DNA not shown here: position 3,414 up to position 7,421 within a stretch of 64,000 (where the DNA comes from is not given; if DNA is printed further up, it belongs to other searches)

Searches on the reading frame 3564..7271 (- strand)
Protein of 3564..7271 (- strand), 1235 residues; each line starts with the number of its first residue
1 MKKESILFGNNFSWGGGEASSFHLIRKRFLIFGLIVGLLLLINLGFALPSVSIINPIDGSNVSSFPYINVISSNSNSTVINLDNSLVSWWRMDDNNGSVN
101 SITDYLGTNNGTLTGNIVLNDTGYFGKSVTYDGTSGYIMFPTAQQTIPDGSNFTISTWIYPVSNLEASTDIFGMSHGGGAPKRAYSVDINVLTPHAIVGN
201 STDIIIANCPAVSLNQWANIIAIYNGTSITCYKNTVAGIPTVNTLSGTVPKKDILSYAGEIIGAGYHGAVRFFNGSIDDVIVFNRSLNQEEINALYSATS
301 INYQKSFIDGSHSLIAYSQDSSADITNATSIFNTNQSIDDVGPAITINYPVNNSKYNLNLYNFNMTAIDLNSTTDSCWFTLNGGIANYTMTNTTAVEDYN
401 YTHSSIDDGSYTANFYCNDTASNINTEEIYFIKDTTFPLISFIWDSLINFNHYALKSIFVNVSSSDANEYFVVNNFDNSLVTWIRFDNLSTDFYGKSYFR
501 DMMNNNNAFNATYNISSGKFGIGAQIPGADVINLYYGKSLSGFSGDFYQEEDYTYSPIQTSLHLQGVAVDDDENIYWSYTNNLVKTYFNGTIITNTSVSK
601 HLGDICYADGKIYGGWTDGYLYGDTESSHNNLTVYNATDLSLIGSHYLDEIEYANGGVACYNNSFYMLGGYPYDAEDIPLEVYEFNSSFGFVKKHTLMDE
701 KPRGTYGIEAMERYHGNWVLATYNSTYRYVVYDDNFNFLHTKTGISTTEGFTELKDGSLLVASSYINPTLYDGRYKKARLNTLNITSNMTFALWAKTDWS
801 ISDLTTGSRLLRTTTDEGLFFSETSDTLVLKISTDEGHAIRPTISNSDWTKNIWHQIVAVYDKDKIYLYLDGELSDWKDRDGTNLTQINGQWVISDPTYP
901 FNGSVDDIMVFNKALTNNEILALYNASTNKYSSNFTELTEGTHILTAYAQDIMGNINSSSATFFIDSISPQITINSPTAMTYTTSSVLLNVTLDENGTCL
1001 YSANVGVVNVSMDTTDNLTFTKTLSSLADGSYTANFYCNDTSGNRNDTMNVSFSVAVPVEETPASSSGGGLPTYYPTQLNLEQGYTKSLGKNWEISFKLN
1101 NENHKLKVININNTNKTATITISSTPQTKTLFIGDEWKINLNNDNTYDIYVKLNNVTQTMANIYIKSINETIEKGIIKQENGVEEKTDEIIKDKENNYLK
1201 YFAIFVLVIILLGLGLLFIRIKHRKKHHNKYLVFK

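Call 78: search_protein_families(library=pfam, proteins=[window:3564-7271:-], max_evalue=0.00001)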
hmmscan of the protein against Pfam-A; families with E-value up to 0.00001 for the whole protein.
window:3564-7271:- (1235 aa): 2 families
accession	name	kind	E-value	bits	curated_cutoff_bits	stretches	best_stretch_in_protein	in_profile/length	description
PF13385.13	Laminin_G_3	-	1.1e-29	103.9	27.6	2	132-293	1-151/151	Concanavalin A-like lectin/glucanases superfamily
PF19077.6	Big_13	-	7.1e-09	36.5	27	0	896-966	28-101/102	Bacterial Ig-like domain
